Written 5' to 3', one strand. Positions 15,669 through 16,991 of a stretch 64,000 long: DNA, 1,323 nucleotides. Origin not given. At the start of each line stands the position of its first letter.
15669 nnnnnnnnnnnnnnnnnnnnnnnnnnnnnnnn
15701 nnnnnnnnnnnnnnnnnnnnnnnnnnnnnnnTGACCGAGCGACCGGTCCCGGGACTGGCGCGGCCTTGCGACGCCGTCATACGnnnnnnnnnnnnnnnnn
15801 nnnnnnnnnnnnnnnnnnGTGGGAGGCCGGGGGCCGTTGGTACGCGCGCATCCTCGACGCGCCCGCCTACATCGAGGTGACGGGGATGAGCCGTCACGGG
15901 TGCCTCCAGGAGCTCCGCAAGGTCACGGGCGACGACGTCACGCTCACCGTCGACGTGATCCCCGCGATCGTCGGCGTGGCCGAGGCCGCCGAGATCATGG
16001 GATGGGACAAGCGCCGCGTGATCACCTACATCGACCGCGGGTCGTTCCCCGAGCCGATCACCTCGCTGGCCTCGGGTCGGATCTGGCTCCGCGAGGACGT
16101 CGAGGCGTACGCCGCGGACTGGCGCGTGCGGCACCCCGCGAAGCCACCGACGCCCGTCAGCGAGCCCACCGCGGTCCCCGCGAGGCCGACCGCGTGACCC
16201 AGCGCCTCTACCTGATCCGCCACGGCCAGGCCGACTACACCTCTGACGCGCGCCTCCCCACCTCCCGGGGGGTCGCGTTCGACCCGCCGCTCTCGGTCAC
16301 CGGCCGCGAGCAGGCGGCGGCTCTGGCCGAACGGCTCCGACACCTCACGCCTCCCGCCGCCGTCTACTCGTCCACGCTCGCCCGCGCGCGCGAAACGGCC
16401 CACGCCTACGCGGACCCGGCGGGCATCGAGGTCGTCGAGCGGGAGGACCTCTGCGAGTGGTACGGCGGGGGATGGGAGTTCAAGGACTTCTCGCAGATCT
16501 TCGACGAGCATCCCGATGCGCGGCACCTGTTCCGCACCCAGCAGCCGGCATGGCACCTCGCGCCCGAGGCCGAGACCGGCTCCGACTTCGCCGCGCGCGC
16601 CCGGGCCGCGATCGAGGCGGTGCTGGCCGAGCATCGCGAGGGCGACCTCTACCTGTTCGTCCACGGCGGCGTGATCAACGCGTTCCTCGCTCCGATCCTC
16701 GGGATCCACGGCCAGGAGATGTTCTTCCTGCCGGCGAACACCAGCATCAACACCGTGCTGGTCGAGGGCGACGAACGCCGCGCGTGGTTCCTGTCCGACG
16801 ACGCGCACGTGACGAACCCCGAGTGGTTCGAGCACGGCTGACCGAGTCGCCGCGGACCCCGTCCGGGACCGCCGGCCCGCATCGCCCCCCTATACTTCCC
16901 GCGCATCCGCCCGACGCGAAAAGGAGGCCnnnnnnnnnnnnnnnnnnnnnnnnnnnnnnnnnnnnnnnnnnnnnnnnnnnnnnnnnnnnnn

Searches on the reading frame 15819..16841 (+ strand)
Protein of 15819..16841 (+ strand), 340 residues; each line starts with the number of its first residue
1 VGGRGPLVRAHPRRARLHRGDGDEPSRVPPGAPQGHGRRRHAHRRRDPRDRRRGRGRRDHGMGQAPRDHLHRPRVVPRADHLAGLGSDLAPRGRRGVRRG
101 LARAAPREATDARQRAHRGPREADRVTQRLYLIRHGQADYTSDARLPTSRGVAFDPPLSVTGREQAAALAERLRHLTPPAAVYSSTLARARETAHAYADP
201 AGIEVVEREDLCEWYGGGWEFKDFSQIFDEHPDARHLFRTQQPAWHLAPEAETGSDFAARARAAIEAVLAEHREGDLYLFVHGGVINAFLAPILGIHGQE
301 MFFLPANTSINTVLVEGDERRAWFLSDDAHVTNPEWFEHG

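Call 6: search_protein_families(library=pfam, proteins=[window:15819-16841:+], max_evalue=0.01)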
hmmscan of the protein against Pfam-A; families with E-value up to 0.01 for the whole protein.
window:15819-16841:+ (340 aa): 1 family
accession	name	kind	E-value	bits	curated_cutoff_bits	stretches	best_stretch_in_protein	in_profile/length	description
PF00300.27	His_Phos_1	-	2.2e-42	145.4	21.7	1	130-321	1-187/194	Histidine phosphatase superfamily (branch 1)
